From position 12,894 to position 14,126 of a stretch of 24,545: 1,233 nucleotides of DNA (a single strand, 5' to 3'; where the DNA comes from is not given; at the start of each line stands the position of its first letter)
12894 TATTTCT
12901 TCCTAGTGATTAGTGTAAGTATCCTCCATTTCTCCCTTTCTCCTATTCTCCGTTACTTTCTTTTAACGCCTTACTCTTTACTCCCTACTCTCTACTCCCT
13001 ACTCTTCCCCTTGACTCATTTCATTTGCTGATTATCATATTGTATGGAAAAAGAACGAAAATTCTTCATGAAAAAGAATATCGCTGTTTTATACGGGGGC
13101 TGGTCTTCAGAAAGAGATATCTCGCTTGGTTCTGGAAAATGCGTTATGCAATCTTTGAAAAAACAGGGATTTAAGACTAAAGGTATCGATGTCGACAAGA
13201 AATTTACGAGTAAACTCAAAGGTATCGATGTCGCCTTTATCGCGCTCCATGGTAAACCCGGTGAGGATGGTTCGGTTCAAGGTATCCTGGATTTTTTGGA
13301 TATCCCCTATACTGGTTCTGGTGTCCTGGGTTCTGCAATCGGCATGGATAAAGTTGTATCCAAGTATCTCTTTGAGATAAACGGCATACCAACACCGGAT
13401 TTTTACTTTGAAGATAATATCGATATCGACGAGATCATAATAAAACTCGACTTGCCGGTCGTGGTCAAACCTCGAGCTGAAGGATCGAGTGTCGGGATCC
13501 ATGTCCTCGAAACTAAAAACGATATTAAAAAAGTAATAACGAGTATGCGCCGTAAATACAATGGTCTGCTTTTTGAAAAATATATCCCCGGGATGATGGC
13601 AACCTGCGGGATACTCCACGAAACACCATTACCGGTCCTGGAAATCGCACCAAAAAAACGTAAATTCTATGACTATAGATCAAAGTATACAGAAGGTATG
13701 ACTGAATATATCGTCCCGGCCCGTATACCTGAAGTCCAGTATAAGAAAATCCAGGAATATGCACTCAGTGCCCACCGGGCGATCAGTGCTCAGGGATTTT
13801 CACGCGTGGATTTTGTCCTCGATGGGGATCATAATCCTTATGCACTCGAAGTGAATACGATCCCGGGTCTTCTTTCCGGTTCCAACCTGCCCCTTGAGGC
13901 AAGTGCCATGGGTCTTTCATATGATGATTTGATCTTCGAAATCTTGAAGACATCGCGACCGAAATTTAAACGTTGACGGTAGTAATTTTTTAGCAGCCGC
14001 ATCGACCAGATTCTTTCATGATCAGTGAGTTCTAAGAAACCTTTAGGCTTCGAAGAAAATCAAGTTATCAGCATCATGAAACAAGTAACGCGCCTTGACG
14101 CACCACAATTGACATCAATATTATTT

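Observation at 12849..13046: Structured divergent control region between lapA-lapB and ddl: phased A-tracts, ~95-nt homopyrimidine tract, five tandem YTACTCY heptamers, leaderless ddl start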

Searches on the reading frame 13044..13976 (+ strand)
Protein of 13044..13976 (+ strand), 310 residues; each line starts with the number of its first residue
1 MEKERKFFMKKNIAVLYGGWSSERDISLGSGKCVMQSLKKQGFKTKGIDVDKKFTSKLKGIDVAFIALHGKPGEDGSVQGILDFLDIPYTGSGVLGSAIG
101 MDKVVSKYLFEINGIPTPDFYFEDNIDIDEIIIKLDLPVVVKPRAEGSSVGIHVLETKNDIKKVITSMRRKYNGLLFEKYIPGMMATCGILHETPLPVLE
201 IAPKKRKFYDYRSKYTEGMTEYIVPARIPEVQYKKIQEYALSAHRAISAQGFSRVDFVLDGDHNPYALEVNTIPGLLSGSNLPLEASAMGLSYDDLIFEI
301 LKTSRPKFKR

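Call 7: search_protein_families(library=pfam, proteins=[window:13044-13976:+])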
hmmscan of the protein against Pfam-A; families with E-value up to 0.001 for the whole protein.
window:13044-13976:+ (310 aa): 9 families
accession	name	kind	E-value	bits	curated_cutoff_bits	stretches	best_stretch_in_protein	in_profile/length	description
PF07478.18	Dala_Dala_lig_C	-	3.5e-43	147.9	24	1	128-301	28-203/204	D-ala D-ala ligase C-terminus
PF01820.27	Dala_Dala_lig_N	-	1.5e-21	77.6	34.6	2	54-92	83-121/121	D-ala D-ala ligase N-terminus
PF02222.28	ATP-grasp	-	5.2e-07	29.9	27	1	110-260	3-150/179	ATP-grasp domain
PF02655.19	ATP-grasp_3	-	5.1e-06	27.1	23.2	1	102-271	3-154/160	ATP-grasp domain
PF13535.11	ATP-grasp_4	-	1.4e-05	25.2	27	1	136-271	2-149/160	ATP-grasp domain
PF14397.11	ATPgrasp_ST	-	3.4e-05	23.7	31.4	0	232-276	214-258/278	Sugar-transfer associated ATP-grasp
PF08443.16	RimK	-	0.00018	21.6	21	0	102-181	3-82/188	RimK-like ATP-grasp domain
PF02786.22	CPSase_L_D2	-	0.00031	20.8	19.8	0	228-272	133-178/211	Carbamoyl-phosphate synthase L chain, ATP binding domain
PF03133.20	TTL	-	0.00079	19.2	20.1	0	216-280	201-265/292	Tubulin-tyrosine ligase family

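Call 10: find_homologous_proteins(query=window:13068-13976:+, max_evalue=1e-40)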
Query window:13068-13976:+ (302 aa): 7044 proteins with E <= 1e-40 among 8000 candidates; the best 120 are listed.
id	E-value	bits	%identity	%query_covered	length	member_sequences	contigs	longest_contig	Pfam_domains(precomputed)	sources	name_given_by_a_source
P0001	8.5e-198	674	100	100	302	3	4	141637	PF01820.28,PF13535.12,PF14397.12,PF02222.28,PF02655.20,PF07478.19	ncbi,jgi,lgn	-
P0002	1.2e-182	624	93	100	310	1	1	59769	PF01820.28,PF13535.12,PF14397.12,PF02786.23,PF03133.21,PF02222.28,PF02655.20,PF07478.19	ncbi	ncbi:MAG: D-alanine--D-alanine ligase [bacterium]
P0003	4.4e-179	612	91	99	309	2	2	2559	PF01820.28,PF13535.12,PF14397.12,PF02786.23,PF03133.21,PF02222.28,PF08443.17,PF02655.20,PF07478.19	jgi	jgi:D-alanine-D-alanine ligase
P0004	1.6e-178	610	89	100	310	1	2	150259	PF01820.28,PF13535.12,PF14397.12,PF02222.28,PF02655.20,PF07478.19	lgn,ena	-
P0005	7.8e-178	608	89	100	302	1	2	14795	PF01820.28,PF13535.12,PF14397.12,PF02786.23,PF03133.21,PF02222.28,PF02655.20,PF07478.19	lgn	-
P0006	6.9e-174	595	85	100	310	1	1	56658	PF01820.28,PF13535.12,PF14397.12,PF02786.23,PF02222.28,PF02655.20,PF07478.19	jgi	jgi:D-alanine-D-alanine ligase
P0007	1.7e-173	594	88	100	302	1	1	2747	PF01820.28,PF13535.12,PF14397.12,PF02786.23,PF02222.28,PF08443.17,PF02655.20,PF07478.19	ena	-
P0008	4.7e-172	589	86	100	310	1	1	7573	PF01820.28,PF13535.12,PF14397.12,PF02786.23,PF02222.28,PF02655.20,PF07478.19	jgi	jgi:D-alanine-D-alanine ligase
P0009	1.4e-167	575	83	100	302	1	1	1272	PF01820.28,PF13535.12,PF14397.12,PF02222.28,PF07478.19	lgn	-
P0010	1.8e-167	574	84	99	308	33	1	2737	PF01820.28,PF13535.12,PF14397.12,PF02222.28,PF02655.20,PF07478.19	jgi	-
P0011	2.3e-165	567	84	98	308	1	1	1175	PF01820.28,PF13535.12,PF14397.12,PF02786.23,PF02222.28,PF08443.17,PF02655.20,PF07478.19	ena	-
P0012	4.3e-165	566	82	100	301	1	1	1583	PF01820.28,PF13535.12,PF14397.12,PF02786.23,PF02222.28,PF08443.17,PF02655.20,PF07478.19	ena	-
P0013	1.6e-164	565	84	98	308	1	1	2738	PF01820.28,PF13535.12,PF14397.12,PF02786.23,PF02222.28,PF08443.17,PF02655.20,PF07478.19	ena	-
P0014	2.4e-164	564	84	98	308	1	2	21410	PF01820.28,PF13535.12,PF14397.12,PF02786.23,PF03133.21,PF02222.28,PF08443.17,PF02655.20,PF07478.19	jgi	jgi:D-alanine-D-alanine ligase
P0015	2.6e-164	564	82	100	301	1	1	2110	PF01820.28,PF13535.12,PF14397.12,PF02786.23,PF02222.28,PF08443.17,PF02655.20,PF07478.19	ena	-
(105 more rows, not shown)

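Call 16: find_related_loci(query=window:13044-13976:+, collection=genome_contigs, flank=3000)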
Query window:13044-13976:+ (310 aa) in genome_contigs; peptide patterns used: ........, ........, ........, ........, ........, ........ (x = any residue, [..] = any of these).
350 stretches matched a pattern; 179 encode a relative of the query (tblastn E <= 1e-3); the best 80 are kept; 80 distinct loci.
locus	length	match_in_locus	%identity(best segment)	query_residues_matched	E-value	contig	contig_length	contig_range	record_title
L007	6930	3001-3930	93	1-310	0e+0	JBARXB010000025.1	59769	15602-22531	MAG: bacterium isolate MFD12922_ilm_asm_bin34 k127_64716, whole genome shotgun sequence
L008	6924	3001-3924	83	1-308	7e-177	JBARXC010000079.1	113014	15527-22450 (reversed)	MAG: bacterium isolate MFD12922_ilm_asm_bin33 k127_165687, whole genome shotgun sequence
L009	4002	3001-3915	82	1-305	2e-177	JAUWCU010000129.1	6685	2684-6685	MAG: Candidatus Stahlbacteria bacterium isolate CSMAG_2146 CSMAG_2146_k141_1101413_length_6685_cov_13.9563, whole genome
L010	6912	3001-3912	83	1-304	1e-173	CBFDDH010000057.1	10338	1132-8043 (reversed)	MAG TPA_asm: uncultured bacterium isolate SRR26215679_binner123_Refined_94 genome assembly, contig: ERZ25073473.4406, wh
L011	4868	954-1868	82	1-305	4e-175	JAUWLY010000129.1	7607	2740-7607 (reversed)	MAG: Candidatus Stahlbacteria bacterium isolate CSMAG_2384 CSMAG_2384_k141_525061_length_7607_cov_6.8055, whole genome s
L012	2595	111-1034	78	1-308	5e-178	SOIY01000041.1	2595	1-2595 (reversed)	MAG: Candidatus Stahlbacteria bacterium isolate E29_bin50 NODE_32684_length_2595_cov_24.481890, whole genome shotgun seq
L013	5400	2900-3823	78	1-308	2e-168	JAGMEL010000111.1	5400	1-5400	MAG: candidate division WOR-3 bacterium isolate RS_18_8 ZL530.bin.8.fa_111, whole genome shotgun sequence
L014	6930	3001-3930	74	1-310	2e-159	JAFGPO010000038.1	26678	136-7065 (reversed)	MAG: candidate division WOR-3 bacterium isolate Zod_Metabat.699 k87_3694815, whole genome shotgun sequence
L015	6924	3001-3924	74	1-308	3e-157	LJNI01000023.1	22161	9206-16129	MAG: candidate division TA06 bacterium DG_78 WOR1_52_54_2409, whole genome shotgun sequence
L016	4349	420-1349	72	1-310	2e-156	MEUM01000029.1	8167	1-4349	MAG: candidate division WOR-3 bacterium RBG_13_43_14 RBG_13_scaffold_14153, whole genome shotgun sequence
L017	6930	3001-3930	72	1-310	3e-153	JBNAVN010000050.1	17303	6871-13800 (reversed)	MAG: bacterium isolate Kamch4342-D-MF-039 bin23.fa-50, whole genome shotgun sequence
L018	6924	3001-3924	71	1-308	3e-152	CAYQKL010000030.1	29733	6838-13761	MAG TPA_asm: uncultured bacterium isolate binchicken_co274_33 genome assembly, contig: NODE_4000_length_29733_cov_11.465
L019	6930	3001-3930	71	1-310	1e-151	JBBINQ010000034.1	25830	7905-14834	MAG: candidate division WOR-3 bacterium isolate SLS170214_bin_26 NODE_2164_length_25830_cov_15.074374, whole genome shot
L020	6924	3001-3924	71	1-308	5e-151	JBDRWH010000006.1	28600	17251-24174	MAG: candidate division WOR-3 bacterium isolate JZ-4_201808_bins_67 JZ-4_201808_bins_67_scaffold_6, whole genome shotgun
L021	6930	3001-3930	70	1-310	2e-150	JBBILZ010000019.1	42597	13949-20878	MAG: candidate division WOR-3 bacterium isolate SIF170217_bin_220 NODE_666_length_42597_cov_3.11319, whole genome shotgu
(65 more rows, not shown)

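Call 22: find_related_loci(query=window:13044-13976:+, collection=metagenome_contigs, flank=4000)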
Query window:13044-13976:+ (310 aa) in metagenome_contigs; peptide patterns used: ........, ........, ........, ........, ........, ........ (x = any residue, [..] = any of these).
599 stretches matched a pattern (row limit reached: there are more); 194 encode a relative of the query (tblastn E <= 1e-3); the best 80 are kept; 80 distinct loci.
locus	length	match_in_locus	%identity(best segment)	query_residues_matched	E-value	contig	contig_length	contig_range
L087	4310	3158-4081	80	1-308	2e-177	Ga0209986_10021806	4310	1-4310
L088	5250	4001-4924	79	1-308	3e-170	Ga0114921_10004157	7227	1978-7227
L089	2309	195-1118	82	1-308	9e-179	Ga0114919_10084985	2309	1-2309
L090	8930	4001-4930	74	1-310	4e-161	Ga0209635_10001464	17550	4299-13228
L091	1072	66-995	74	1-310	5e-177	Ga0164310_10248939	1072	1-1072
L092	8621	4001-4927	74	1-309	3e-159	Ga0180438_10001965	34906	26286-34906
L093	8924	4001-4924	74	1-308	3e-157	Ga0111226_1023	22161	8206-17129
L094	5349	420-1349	72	1-310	1e-155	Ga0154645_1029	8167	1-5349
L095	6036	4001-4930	71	1-310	6e-155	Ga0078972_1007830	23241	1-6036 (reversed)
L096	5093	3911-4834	69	1-308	1e-151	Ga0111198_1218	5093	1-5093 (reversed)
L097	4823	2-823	79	35-308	2e-151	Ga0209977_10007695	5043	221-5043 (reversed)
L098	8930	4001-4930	68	1-310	4e-149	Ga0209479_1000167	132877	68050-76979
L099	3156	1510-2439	69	1-310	1e-155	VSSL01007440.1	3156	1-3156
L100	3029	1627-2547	70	1-308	2e-155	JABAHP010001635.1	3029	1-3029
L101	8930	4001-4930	68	1-310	4e-148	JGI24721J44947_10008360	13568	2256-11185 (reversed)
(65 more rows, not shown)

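Call 23: find_encoding_contigs(protein=P0004, flank=3000, max_places=2)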
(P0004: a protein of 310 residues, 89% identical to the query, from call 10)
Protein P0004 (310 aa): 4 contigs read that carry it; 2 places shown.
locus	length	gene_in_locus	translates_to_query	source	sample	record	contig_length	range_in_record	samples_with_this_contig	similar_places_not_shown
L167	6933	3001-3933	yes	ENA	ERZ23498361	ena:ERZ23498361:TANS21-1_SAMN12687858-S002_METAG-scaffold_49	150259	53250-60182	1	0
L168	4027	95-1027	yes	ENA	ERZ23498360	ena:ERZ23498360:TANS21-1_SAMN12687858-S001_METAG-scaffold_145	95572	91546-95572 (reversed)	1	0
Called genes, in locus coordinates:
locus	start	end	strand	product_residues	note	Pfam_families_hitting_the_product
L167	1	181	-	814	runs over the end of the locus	PF01624:MutS_I, PF05188:MutS_II, PF05192:MutS_III, PF05190:MutS_IV, PF00488:MutS_V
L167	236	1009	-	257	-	PF14559:TPR_19 (faint), PF13174:TPR_6 (faint), PF13181:TPR_8 (faint), PF13428:TPR_14 (faint), PF07719:TPR_2 (faint), PF13432:TPR_16 (faint), PF13525:YfiO, PF05036:SPOR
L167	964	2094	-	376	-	PF24575:TPR_Slam (faint), PF12569:NatA_aux_su (faint), PF25058:ARM_TT21 (faint), PF25064:ARM_TT21_5th (faint), PF07719:TPR_2 (faint), PF13181:TPR_8 (faint), PF13431:TPR_17 (weak), PF14559:TPR_19 (weak), +11 more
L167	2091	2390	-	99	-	PF06305:LapA_dom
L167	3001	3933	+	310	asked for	PF01820:Dala_Dala_lig_N, PF14397:ATPgrasp_ST (faint), PF02655:ATP-grasp_3 (weak), PF02222:ATP-grasp, PF07478:Dala_Dala_lig_C, PF13535:ATP-grasp_4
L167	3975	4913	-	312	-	PF00291:PALP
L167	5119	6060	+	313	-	PF01145:Band_7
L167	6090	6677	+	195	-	PF00211:Guanylate_cyc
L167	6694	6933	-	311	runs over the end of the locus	PF18962:Por_Secre_tail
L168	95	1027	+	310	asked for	PF01820:Dala_Dala_lig_N, PF14397:ATPgrasp_ST (faint), PF02655:ATP-grasp_3 (weak), PF02222:ATP-grasp, PF07478:Dala_Dala_lig_C, PF13535:ATP-grasp_4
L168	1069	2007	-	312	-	PF00291:PALP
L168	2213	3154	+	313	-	PF01145:Band_7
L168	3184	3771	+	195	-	PF00211:Guanylate_cyc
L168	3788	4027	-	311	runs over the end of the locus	PF18962:Por_Secre_tail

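Call 24: find_encoding_contigs(protein=P0005, flank=3000, max_places=2)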
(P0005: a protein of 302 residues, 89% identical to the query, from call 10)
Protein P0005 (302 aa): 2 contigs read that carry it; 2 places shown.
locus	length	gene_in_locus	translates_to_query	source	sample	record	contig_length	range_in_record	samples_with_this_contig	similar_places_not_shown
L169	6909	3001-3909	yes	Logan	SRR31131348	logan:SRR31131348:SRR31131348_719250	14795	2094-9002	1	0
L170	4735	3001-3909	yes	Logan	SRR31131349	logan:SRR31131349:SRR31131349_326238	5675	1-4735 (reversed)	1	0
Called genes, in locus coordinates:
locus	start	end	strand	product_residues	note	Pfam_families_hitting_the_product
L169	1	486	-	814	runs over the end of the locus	PF01624:MutS_I, PF05188:MutS_II, PF05192:MutS_III, PF05190:MutS_IV, PF00488:MutS_V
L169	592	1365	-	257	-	PF13174:TPR_6 (faint), PF13428:TPR_14 (faint), PF14559:TPR_19 (faint), PF07719:TPR_2 (faint), PF13432:TPR_16 (faint), PF13525:YfiO, PF05036:SPOR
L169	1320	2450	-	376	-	PF24575:TPR_Slam (faint), PF25064:ARM_TT21_5th (faint), PF07719:TPR_2 (faint), PF23241:HAT_PRP39_C (faint), PF23914:TPR_CcmH_CycH (faint), PF00515:TPR_1 (faint), PF13181:TPR_8 (faint), PF14559:TPR_19, +8 more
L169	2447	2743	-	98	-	PF06305:LapA_dom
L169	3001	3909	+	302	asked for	PF01820:Dala_Dala_lig_N, PF02655:ATP-grasp_3 (weak), PF14397:ATPgrasp_ST (faint), PF02222:ATP-grasp (weak), PF02786:CPSase_L_D2 (faint), PF07478:Dala_Dala_lig_C, PF03133:TTL (faint), PF13535:ATP-grasp_4 (weak)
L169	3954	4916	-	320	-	PF00291:PALP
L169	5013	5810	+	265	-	PF07827:KNTase_C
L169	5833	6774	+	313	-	PF01145:Band_7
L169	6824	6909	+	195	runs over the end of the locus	PF00211:Guanylate_cyc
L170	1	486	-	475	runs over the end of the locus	?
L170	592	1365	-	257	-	PF13174:TPR_6 (faint), PF13428:TPR_14 (faint), PF14559:TPR_19 (faint), PF07719:TPR_2 (faint), PF13432:TPR_16 (faint), PF13525:YfiO, PF05036:SPOR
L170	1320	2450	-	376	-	PF24575:TPR_Slam (faint), PF25064:ARM_TT21_5th (faint), PF07719:TPR_2 (faint), PF23241:HAT_PRP39_C (faint), PF23914:TPR_CcmH_CycH (faint), PF00515:TPR_1 (faint), PF13181:TPR_8 (faint), PF14559:TPR_19, +8 more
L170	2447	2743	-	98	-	PF06305:LapA_dom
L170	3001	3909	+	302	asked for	PF01820:Dala_Dala_lig_N, PF02655:ATP-grasp_3 (weak), PF14397:ATPgrasp_ST (faint), PF02222:ATP-grasp (weak), PF02786:CPSase_L_D2 (faint), PF07478:Dala_Dala_lig_C, PF03133:TTL (faint), PF13535:ATP-grasp_4 (weak)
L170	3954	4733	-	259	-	?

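Call 25: find_encoding_contigs(protein=P0006, flank=3000, max_places=2)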
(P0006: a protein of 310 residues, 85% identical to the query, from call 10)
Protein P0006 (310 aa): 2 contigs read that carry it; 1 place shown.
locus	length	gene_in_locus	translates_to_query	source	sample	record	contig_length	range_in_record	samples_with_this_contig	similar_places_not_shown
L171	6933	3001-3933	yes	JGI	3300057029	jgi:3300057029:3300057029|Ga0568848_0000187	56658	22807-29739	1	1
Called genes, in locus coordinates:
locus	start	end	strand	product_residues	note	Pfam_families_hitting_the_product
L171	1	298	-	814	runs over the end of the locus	PF01624:MutS_I, PF05188:MutS_II, PF05192:MutS_III, PF05190:MutS_IV, PF00488:MutS_V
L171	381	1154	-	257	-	PF13174:TPR_6 (faint), PF13428:TPR_14 (faint), PF07719:TPR_2 (faint), PF13432:TPR_16 (faint), PF13525:YfiO, PF05036:SPOR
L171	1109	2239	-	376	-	PF24575:TPR_Slam (faint), PF25062:ARM_TT21_N (faint), PF23914:TPR_CcmH_CycH (faint), PF25058:ARM_TT21 (faint), PF25064:ARM_TT21_5th (faint), PF07719:TPR_2 (faint), PF13181:TPR_8 (faint), PF14559:TPR_19 (weak), +12 more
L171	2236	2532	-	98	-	PF06305:LapA_dom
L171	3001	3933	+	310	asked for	PF01820:Dala_Dala_lig_N (weak), PF14397:ATPgrasp_ST (faint), PF01820:Dala_Dala_lig_N, PF02655:ATP-grasp_3 (weak), PF02786:CPSase_L_D2 (weak), PF02222:ATP-grasp (weak), PF07478:Dala_Dala_lig_C, PF13535:ATP-grasp_4 (weak)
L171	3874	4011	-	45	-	-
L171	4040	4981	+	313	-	PF01145:Band_7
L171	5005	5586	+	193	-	PF00211:Guanylate_cyc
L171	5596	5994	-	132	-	PF00293:NUDIX, PF14815:NUDIX_4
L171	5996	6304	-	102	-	-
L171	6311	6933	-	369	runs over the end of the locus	PF13585:CHU_C (weak), PF13860:FlgD_ig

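Call 26: find_encoding_contigs(protein=P0008, flank=3000, max_places=2)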
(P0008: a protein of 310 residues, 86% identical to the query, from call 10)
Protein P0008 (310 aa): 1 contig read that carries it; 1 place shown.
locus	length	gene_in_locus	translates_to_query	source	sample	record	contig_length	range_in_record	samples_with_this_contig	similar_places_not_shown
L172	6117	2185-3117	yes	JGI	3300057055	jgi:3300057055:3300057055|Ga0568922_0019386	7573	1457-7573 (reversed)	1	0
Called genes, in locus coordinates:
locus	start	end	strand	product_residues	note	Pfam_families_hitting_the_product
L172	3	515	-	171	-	?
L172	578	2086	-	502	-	PF13088:BNR_2 (faint), PF02012:BNR (faint), PF18962:Por_Secre_tail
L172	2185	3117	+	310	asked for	PF01820:Dala_Dala_lig_N, PF14397:ATPgrasp_ST (faint), PF02655:ATP-grasp_3 (weak), PF02222:ATP-grasp (weak), PF07478:Dala_Dala_lig_C, PF02786:CPSase_L_D2 (weak), PF13535:ATP-grasp_4 (weak)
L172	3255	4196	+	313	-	PF01145:Band_7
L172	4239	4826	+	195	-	PF00211:Guanylate_cyc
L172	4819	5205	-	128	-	PF00293:NUDIX, PF14815:NUDIX_4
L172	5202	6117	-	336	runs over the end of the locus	PF04055:Radical_SAM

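Call 50: search_protein_families(library=ncbifam, proteins=[window:13044-13976:+], max_evalue=0.00001)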
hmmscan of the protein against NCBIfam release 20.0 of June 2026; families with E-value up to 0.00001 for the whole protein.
window:13044-13976:+ (310 aa): 36 families (the best 25 are shown)
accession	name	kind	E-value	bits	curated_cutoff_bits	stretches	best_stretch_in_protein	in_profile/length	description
NF002378.0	PRK01372.1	subfamily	6.9e-102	340.3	243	1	9-305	5-302/305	D-alanine--D-alanine ligase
TIGR01205.1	D_ala_D_alaTIGR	subfamily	6.5e-84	281.6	245.65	1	13-304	2-317/318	D-alanine--D-alanine ligase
NF011169.0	PRK14571.1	equivalog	5.7e-79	265.6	404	1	12-304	2-295/300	D-alanyl-alanine synthetase A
NF002528.0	PRK01966.1-4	subfamily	1.8e-68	231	262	2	53-305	92-359/366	D-alanine--D-alanine ligase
NF011170.0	PRK14572.1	equivalog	1.1e-59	202.3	489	1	60-302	88-343/351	D-alanyl-alanine synthetase A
NF002527.0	PRK01966.1-3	equivalog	8.7e-58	196.1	310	1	57-302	73-326/332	D-alanine--D-alanine ligase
NF002526.0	PRK01966.1-2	equivalog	6.2e-57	193.1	449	1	57-305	90-348/362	D-alanine--D-alanine ligase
NF000091.3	D_ala_D_ser_VanG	exception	6.9e-56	189.5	495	1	56-303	89-342/344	D-alanine--D-serine ligase VanG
NF002529.0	PRK01966.1-5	equivalog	3.8e-52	177.4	472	1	63-309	88-341/348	D-alanine--D-alanine ligase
NF000207.3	D_ala_D_ser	equivalog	8.5e-50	169.8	520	1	58-302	87-337/342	D-alanine--D-serine ligase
NF002525.0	PRK01966.1-1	equivalog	1.3e-49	169.1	457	1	55-301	93-347/364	D-alanine--D-alanine ligase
NF011167.0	PRK14569.1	equivalog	5.9e-48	163.7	410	1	10-302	3-293/296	D-alanyl-alanine synthetase A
NF000206.1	D_ala_D_lac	equivalog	2.9e-42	144.9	550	1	44-302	74-338/342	D-alanine--(R)-lactate ligase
NF012214.1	D_ala_D_ser_VanC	exception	4e-41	141.3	650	1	61-301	95-342/350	D-alanine--D-serine ligase VanC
NF011168.0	PRK14570.1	equivalog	7.9e-40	137.4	505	1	59-302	86-344/364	D-alanyl-alanine synthetase A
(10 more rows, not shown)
